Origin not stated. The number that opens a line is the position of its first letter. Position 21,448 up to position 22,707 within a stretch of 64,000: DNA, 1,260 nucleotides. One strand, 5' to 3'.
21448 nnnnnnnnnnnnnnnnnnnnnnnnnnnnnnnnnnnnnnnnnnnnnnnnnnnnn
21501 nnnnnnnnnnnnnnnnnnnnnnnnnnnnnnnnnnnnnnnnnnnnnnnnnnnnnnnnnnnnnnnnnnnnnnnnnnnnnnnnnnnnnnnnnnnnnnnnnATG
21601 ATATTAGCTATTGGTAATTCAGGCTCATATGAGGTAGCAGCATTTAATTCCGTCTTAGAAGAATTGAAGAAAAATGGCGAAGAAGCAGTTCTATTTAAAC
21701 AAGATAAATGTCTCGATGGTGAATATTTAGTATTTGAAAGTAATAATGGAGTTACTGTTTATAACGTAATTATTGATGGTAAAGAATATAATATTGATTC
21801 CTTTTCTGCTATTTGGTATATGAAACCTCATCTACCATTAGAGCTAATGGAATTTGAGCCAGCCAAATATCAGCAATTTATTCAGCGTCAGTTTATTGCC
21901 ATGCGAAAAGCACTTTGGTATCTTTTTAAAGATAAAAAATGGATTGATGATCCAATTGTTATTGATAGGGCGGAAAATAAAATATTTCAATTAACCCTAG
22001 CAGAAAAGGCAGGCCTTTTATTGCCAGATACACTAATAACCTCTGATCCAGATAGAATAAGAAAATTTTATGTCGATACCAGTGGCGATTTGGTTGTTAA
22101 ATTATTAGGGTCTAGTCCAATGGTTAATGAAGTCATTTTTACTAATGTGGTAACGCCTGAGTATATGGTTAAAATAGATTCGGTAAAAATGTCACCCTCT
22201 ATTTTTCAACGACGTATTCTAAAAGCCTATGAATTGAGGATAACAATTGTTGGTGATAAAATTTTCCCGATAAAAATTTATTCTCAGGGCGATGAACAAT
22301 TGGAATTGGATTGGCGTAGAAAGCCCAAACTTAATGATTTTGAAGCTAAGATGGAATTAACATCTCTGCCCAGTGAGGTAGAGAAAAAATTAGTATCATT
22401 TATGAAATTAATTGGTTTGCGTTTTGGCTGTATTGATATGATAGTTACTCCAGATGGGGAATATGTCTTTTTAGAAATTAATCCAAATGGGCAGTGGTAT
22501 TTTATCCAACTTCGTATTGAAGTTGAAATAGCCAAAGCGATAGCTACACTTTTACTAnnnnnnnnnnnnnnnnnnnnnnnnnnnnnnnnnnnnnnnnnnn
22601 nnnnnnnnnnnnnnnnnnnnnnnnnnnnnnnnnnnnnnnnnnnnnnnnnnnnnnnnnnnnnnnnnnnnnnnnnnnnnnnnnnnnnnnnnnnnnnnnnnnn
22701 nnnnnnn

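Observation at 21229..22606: Candidate graspetide (microviridin-like RiPP) locus with an unannotated 38-aa precursor gene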

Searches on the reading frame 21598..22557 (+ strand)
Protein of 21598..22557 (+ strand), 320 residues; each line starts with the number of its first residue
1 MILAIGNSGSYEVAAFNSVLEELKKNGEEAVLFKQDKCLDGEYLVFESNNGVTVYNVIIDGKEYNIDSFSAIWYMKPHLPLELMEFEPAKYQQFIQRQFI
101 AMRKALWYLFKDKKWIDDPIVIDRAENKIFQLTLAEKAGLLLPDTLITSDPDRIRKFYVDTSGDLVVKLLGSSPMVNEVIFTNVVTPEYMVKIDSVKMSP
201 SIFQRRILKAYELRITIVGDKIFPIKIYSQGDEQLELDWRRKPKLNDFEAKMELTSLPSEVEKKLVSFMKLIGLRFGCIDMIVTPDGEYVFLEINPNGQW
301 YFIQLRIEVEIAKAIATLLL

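Call 5: search_protein_families(library=ncbifam, proteins=[window:21598-22557:+], max_evalue=1)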
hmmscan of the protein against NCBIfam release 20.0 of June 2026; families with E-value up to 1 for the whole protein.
window:21598-22557:+ (320 aa): 13 families
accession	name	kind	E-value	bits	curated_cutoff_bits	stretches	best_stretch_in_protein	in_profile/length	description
TIGR04185.1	ATPgraspMvdC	equivalog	2.8e-64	217.2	425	1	15-320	12-317/318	MvdC family ATP-grasp ribosomal peptide maturase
TIGR04184.1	ATPgraspMvdD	equivalog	4.2e-59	200.3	475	1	15-320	12-320/321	MvdD family ATP-grasp ribosomal peptide maturase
TIGR04187.1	GRASP_SAV_5884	subfamily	8.1e-56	189.5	350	1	18-319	15-311/312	ATP-grasp ribosomal peptide maturase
TIGR04192.1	GRASP_w_spasm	equivalog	6.5e-31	107.8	230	1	17-319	13-318/318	grasp-with-spasm system ATP-grasp peptide maturase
TIGR00768.1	rimK_fam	subfamily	2.6e-12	46.7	143.4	1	113-316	73-273/276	RimK family alpha-L-glutamate ligase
NF040720.1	MptN_Meth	equivalog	9e-08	31.5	350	1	111-317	84-288/291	tetrahydromethanopterin:alpha-L-glutamate ligase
TIGR02144.1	LysX_arch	equivalog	6.9e-05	22.1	275.6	1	114-317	74-273/281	lysine biosynthesis protein LysX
NF003573.0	PRK05246.1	equivalog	0.0011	17.8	272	1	115-282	112-275/316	glutathione synthase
TIGR01205.1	D_ala_D_alaTIGR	subfamily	0.006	15.6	245.65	1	195-297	178-286/318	D-alanine--D-alanine ligase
NF009110.0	PRK12458.1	subfamily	0.0075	15.3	408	1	116-170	124-176/349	glutathione synthetase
NF005315.0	PRK06849.1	equivalog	0.013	14.5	406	1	117-207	106-194/389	hypothetical protein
TIGR01380.1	glut_syn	equivalog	0.014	14.4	299.05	1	114-173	110-164/312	glutathione synthase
TIGR04356.1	grasp_GAK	hypoth_equivalog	0.1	11.6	300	1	138-316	110-280/287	GAK system ATP-grasp enzyme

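Call 6: search_protein_families(library=pfam, proteins=[window:21598-22557:+], max_evalue=1)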
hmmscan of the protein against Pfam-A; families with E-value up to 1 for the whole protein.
window:21598-22557:+ (320 aa): 3 families
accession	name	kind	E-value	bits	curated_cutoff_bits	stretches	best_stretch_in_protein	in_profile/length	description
PF21068.3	ATPgraspMvdD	-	3.6e-05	24.3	27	1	14-118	12-116/121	MvdD pre-ATP grasp domain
PF08443.16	RimK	-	0.0014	18.7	21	1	125-317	1-186/188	RimK-like ATP-grasp domain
PF02955.21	GSH-S_ATP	-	0.045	13.6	23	1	141-282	11-152/175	Prokaryotic glutathione synthetase, ATP-grasp domain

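Call 7: find_homologous_proteins(query=window:21598-22557:+)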
Query window:21598-22557:+ (320 aa): 1314 proteins with E <= 0.001 among 3179 candidates; the best 120 are listed.
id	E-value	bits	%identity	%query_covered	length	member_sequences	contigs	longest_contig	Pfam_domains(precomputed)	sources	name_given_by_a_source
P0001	1.8e-208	709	100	100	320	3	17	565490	-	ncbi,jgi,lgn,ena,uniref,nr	ncbi:hypothetical protein GW933_00170 [Candidatus Falkowbacteria bacterium]|uniref:ATP-grasp domain-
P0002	4.7e-152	523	70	100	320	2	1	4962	-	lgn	-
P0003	1.7e-146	505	69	100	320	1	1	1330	PF21068.4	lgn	-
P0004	7.4e-146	503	68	100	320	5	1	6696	PF21068.4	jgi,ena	-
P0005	6.1e-142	490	66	96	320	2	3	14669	PF08443.17,PF21068.4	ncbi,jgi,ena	-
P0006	3.0e-140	485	66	100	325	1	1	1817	PF21068.4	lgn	-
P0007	1.2e-136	473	65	100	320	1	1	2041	PF08443.17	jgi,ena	-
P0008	2.6e-135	468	66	100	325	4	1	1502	PF08443.17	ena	-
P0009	3.4e-135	468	64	100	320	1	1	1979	PF08443.17,PF21068.4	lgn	-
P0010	3.7e-135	468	62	100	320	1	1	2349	PF21068.4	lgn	-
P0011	4.5e-135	468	64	100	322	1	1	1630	PF08443.17,PF21068.4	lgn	-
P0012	1.7e-134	466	64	100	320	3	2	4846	PF08443.17,PF21068.4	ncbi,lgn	ncbi:MAG: hypothetical protein ABIH51_00265 [Patescibacteria group bacterium]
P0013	2.5e-134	465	64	100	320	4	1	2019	-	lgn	-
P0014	1.4e-133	463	64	100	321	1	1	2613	PF08443.17,PF21068.4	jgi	-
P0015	1.5e-133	463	63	100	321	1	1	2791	PF08443.17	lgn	-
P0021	2.5e-130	452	62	100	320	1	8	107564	PF08443.17,PF21068.4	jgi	-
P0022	3.1e-129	449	61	100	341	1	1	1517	PF08443.17,PF21068.4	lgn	-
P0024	9.3e-129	447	61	100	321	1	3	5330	PF08443.17,PF21068.4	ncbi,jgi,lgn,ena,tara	jgi:glutathione synthase/RimK-type ligase-like ATP-grasp enzyme|tara:strand:+ start:2555 stop:3520 l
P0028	4.1e-126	438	59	100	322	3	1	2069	PF08443.17,PF21068.4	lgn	-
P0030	1.4e-125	436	61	100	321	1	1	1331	PF21068.4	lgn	-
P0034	4.1e-124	432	59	100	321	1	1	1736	PF21068.4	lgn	-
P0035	4.8e-124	431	60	100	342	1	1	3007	PF21068.4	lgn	-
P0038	4.4e-123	428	60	100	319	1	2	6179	PF21068.4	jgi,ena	-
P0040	2.6e-122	426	58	100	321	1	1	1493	PF08443.17,PF21068.4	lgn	-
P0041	8.1e-121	421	58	100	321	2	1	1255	PF21068.4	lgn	-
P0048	3.5e-118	412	59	100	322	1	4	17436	PF21068.4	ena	-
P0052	2.3e-117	410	57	100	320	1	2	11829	PF21068.4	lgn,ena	-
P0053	3.2e-117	409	56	100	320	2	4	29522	PF21068.4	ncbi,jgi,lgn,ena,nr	ncbi:hypothetical protein KKD57_06125 [Patescibacteria group bacterium]|nr:hypothetical protein [Pat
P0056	3.6e-116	406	55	100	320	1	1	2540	PF21068.4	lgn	-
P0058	1.9e-115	403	55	100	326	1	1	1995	PF21068.4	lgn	-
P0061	4.5e-114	399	57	100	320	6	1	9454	PF21068.4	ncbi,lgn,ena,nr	ncbi:hypothetical protein KKE74_02005 [Patescibacteria group bacterium]|nr:hypothetical protein [Pat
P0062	9.6e-114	398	56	100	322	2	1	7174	PF21068.4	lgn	-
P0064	1.0e-113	398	54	100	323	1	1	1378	PF08443.17,PF21068.4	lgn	-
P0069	3.6e-112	392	54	100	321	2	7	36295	PF21068.4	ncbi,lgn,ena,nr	ncbi:MAG: hypothetical protein ISS02_00680 [Candidatus Portnoybacteria bacterium]|nr:hypothetical pr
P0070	4.7e-112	392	53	100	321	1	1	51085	PF08443.17,PF21068.4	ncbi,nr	ncbi:MAG: hypothetical protein P1P90_03420 [Patescibacteria group bacterium]|nr:hypothetical protein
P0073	1.2e-111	391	55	100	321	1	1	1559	PF21068.4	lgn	-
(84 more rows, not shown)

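Call 8: search_solved_structures(query=window:21598-22557:+, show_alignments=2)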
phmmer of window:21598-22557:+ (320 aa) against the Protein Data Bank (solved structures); distinct sequences matched with E-value up to 0.001: 6.
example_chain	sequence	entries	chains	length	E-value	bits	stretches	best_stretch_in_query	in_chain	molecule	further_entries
5ig8_A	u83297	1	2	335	1.5e-41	145.6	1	5-319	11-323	ATP grasp ligase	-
5ig9_A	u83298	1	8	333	9.5e-40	139.7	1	21-319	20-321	ATP grasp ligase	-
7m4s_A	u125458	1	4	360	3e-39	138.1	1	64-319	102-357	AMdnB protein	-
7mgv_A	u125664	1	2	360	2.3e-34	122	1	16-319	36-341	CdnC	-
9bou_A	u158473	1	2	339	1.1e-19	73.8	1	112-317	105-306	MvdD-like pre-ATP grasp domain-containing protein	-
7drm_A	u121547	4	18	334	1.1e-11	47.5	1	127-315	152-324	ATP-grasp domain-containing protein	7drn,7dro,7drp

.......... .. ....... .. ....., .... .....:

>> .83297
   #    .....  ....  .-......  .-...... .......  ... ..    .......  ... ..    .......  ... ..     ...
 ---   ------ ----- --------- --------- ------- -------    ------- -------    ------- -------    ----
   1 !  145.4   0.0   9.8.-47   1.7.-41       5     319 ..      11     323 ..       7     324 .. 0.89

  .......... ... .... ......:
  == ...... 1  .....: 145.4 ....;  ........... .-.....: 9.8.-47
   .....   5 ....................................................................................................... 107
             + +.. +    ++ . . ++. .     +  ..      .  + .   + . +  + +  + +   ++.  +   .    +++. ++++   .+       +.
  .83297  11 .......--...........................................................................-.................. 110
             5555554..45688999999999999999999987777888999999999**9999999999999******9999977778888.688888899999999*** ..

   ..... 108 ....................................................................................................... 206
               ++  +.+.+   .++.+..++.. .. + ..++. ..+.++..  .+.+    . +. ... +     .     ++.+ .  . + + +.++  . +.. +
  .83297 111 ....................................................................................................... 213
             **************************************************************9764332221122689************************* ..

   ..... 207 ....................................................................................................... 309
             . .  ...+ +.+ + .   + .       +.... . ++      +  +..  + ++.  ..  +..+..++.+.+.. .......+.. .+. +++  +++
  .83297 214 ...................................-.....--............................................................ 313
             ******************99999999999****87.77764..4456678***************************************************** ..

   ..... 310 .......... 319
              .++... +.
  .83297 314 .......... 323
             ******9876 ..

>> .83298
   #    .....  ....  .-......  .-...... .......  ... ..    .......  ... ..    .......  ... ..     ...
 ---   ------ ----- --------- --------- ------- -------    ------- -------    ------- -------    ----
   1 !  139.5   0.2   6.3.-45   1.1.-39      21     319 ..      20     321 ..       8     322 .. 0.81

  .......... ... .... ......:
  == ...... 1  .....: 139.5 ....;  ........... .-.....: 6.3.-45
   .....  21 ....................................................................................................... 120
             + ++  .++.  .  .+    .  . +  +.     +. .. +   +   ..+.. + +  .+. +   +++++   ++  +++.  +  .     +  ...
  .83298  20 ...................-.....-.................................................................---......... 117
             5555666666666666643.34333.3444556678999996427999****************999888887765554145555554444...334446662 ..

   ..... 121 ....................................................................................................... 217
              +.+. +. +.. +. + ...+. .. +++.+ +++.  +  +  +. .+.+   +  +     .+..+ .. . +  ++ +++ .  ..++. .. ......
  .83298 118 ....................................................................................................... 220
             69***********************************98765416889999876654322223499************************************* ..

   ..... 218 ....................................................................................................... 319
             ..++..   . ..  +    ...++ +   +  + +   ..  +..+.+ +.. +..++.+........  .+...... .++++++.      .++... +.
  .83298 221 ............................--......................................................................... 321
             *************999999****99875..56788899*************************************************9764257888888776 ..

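Call 10: find_related_loci(query=A1, collection=genome_contigs, flank=4000)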
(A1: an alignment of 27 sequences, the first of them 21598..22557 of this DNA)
Query A1 (320 aa) in genome_contigs; peptide patterns used: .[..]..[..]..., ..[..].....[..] (x = any residue, [..] = any of these).
600 stretches matched a pattern (row limit reached: there are more); 577 encode a relative of the query (tblastn E <= 1e-3); the best 80 are kept; 80 distinct loci.
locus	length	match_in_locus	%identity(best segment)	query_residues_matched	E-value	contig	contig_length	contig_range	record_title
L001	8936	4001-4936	70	1-312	1e-154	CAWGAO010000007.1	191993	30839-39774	MAG: Candidatus Tagabacteria bacterium isolate MFD04408.bin.2.160 genome assembly, contig: contig_70654, whole genome sh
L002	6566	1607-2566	59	1-320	6e-133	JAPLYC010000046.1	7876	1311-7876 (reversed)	MAG: Candidatus Parcubacteria bacterium isolate LacPavin_0920_SED3_MAG_40_21 LacPavin_0920_SED3_scaffold_1529568, whole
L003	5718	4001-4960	58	1-320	3e-128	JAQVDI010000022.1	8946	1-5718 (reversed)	MAG: Patescibacteria group bacterium isolate STE_108 NODE_20790_length_8946_cov_6.000567_Sandtown_E, whole genome shotgu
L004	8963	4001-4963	59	1-320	1e-130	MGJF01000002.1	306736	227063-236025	MAG: Candidatus Yanofskybacteria bacterium RIFCSPHIGHO2_01_FULL_43_32 rifcsphigho2_01_scaffold_161, whole genome shotgun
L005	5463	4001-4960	56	1-320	2e-124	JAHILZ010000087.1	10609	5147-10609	MAG: Patescibacteria group bacterium isolate KR13_N2.mb.46 KR13_N2.mb.46_k141_377224, whole genome shotgun sequence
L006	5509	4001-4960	57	1-320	3e-121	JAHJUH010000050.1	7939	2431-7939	MAG: Patescibacteria group bacterium isolate OS_PC_MetaG.mb.97 OS_PC_MetaG.mb.97_k141_165887, whole genome shotgun seque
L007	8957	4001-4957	52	1-319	3e-113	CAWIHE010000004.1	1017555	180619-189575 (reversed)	MAG: Candidatus Uhrbacteria bacterium isolate MFD03726.bin.1.68 genome assembly, contig: contig_72709, whole genome shot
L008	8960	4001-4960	50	1-320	1e-111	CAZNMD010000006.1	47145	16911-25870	MAG TPA_asm: uncultured Candidatus Saccharibacteria bacterium isolate SRP287051_co1_29 genome assembly, contig: NODE_138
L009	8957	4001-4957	47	1-320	5e-100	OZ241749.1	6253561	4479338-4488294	MAG: Chitinophagaceae bacterium isolate ca40f1fe-4a6d-4d15-ad54-0159cd83673b genome assembly, chromosome: 1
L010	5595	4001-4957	47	2-320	3e-98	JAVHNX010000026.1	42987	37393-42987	MAG: Candidatus Paceibacterota bacterium isolate WB02no17_34_18 NODE_296_length_42987_cov_10.995574, whole genome shotgu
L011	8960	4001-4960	57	1-320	1e-124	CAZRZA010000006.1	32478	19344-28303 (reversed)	MAG TPA_asm: uncultured Gammaproteobacteria bacterium isolate SRP200020_co5_4 genome assembly, contig: NODE_2050_length_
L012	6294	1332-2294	42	2-320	2e-81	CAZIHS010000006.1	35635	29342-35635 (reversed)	MAG TPA_asm: uncultured Gammaproteobacteria bacterium isolate binchicken_co16_148 genome assembly, contig: NODE_1991_len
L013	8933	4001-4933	41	1-319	2e-78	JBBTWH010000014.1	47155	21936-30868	MAG: Patescibacteria group bacterium isolate H41-bin254_1 H41_bin254_1_000000000014, whole genome shotgun sequence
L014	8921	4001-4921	42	1-320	5e-77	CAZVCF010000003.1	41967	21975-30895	MAG TPA_asm: uncultured Gammaproteobacteria bacterium isolate binchicken_co38_723 genome assembly, contig: NODE_1956_len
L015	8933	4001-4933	41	1-319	6e-74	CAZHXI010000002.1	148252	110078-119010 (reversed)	MAG TPA_asm: uncultured Gammaproteobacteria bacterium isolate SRP278252_co2_296 genome assembly, contig: NODE_127_length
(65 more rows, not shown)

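Call 40: search_protein_families(library=padloc, proteins=[window:21598-22557:+], max_evalue=0.1)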
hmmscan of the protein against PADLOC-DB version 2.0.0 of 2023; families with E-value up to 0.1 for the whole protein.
window:21598-22557:+ (320 aa): 0 families

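Call 60: predict_structure(alignment_id=A1)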
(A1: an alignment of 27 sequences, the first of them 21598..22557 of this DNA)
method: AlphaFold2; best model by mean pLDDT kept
length: 320 residues; sequences in the alignment: 27
mean_pLDDT: 88.1   pTM: 0.87
mean pLDDT of the five models: 88.1, 87.1, 86.5, 86.2, 85.0
residues with pLDDT >= 90: 241; 70-90: 38; 50-70: 32; < 50: 9
segments of 3 or more residues with pLDDT < 50: 242-248
pLDDT, mean of each block of 10 residues (from residue 1): 91 88 95 95 94 94 95 90 92 92 92 91 94 98 97 97 92 68 88 94 93 92 85 53 47 90 98 94 96 82 60 93
secondary structure, 60 per line:
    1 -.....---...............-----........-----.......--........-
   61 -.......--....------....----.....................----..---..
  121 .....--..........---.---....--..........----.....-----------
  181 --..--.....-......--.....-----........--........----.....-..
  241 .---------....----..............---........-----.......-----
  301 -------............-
elements in order: E2-6 H10-24 E30-34 E43-49 E52-59 E62-65 E71-74 H81-84 H89-109 H119-125 H128-137 E145-148 H151-160 E165-169 H187-191 H193-198 E201-205 E211-218 E221-228 H233-237 E251-254 H259-272 E276-283 E289-295 H308-319

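Call 62: fold_search(model_id=the predicted structure, library=pdb)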
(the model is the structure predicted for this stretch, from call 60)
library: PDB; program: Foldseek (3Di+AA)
matches with E <= 10: 1099; with E <= 0.001: 587
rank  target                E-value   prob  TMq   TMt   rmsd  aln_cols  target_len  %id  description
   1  7mgv_A                4.8e-29  1.00  0.79  0.76   5.7       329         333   29  Chryseobacterium gregarium RiPP-associated ATP-grasp ligase in complex with ADP, and a leader and core peptide (released 2021-06-23)
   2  5ig9_A                1.4e-28  1.00  0.83  0.83   5.3       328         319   29  Crystal structure of macrocyclase MdnC bound with precursor peptide MdnA from Microcystis aeruginosa MRC (released 2016-09-21)
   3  5ig9_E                1.7e-28  1.00  0.84  0.86   4.6       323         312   29  Crystal structure of macrocyclase MdnC bound with precursor peptide MdnA from Microcystis aeruginosa MRC (released 2016-09-21)
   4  5ig9_C                3.1e-28  1.00  0.83  0.85   4.4       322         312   29  Crystal structure of macrocyclase MdnC bound with precursor peptide MdnA from Microcystis aeruginosa MRC (released 2016-09-21)
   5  5ig9_G                3.9e-28  1.00  0.83  0.85   4.7       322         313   30  Crystal structure of macrocyclase MdnC bound with precursor peptide MdnA from Microcystis aeruginosa MRC (released 2016-09-21)
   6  5ig9_D                8.8e-27  1.00  0.82  0.86   3.0       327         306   28  Crystal structure of macrocyclase MdnC bound with precursor peptide MdnA from Microcystis aeruginosa MRC (released 2016-09-21)
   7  7m4s_A                9.3e-27  1.00  0.79  0.81   3.8       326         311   27  Crystal structure of macrocyclase AMdnB from Anabaena sp. PCC 7120 (released 2021-11-03)
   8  5ig9_H                1.8e-26  1.00  0.82  0.84   3.7       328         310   28  Crystal structure of macrocyclase MdnC bound with precursor peptide MdnA from Microcystis aeruginosa MRC (released 2016-09-21)
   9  5ig9_F                5.0e-26  1.00  0.82  0.86   2.9       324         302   28  Crystal structure of macrocyclase MdnC bound with precursor peptide MdnA from Microcystis aeruginosa MRC (released 2016-09-21)
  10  5ig9_B                7.5e-26  1.00  0.82  0.86   2.9       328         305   28  Crystal structure of macrocyclase MdnC bound with precursor peptide MdnA from Microcystis aeruginosa MRC (released 2016-09-21)
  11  7m4s_B                7.9e-26  1.00  0.79  0.80   3.9       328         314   29  Crystal structure of macrocyclase AMdnB from Anabaena sp. PCC 7120 (released 2021-11-03)
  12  7m4s_C                1.8e-24  1.00  0.75  0.80   5.1       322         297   27  Crystal structure of macrocyclase AMdnB from Anabaena sp. PCC 7120 (released 2021-11-03)
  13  7m4s_D                2.4e-24  1.00  0.76  0.82   3.7       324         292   26  Crystal structure of macrocyclase AMdnB from Anabaena sp. PCC 7120 (released 2021-11-03)
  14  5ig8_A                1.8e-23  1.00  0.79  0.82   4.3       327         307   27  Crystal structure of macrocyclase MdnB from Microcystis aeruginosa MRC (released 2016-09-21)
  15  9bou_A                2.3e-23  1.00  0.72  0.78   4.9       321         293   23  Crystal structure of ATP-grasp ligase PruB from Streptomyces coelicolor A3(2) (released 2024-12-18)
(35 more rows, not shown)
